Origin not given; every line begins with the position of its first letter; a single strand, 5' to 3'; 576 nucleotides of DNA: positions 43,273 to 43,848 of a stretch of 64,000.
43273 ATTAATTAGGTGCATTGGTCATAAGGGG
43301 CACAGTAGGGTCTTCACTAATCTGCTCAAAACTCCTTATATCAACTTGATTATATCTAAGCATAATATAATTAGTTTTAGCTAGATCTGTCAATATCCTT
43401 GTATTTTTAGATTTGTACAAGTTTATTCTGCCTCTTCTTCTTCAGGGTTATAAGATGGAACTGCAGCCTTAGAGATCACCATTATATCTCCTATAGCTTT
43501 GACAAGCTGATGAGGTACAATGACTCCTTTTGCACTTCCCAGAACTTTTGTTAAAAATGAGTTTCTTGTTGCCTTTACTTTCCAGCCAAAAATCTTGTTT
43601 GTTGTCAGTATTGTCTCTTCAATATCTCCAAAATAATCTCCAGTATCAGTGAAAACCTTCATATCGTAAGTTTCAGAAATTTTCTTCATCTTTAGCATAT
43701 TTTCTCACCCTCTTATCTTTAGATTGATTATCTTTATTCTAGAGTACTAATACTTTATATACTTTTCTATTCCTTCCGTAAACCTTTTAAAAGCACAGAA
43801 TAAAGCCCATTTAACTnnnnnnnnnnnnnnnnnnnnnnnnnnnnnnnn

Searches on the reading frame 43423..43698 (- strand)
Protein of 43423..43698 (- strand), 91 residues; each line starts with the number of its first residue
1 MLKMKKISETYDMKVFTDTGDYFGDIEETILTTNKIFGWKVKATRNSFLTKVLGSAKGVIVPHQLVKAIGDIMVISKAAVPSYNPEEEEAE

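Call 55: search_protein_families(library=pfam, proteins=[window:43423-43698:-], max_evalue=0.01)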
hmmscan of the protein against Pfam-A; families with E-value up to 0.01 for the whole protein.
window:43423-43698:- (91 aa): 1 family
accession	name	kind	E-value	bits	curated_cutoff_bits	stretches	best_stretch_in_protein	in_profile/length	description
PF05239.21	PRC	-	3.8e-05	24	21.2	1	5-75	4-71/78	PRC-barrel domain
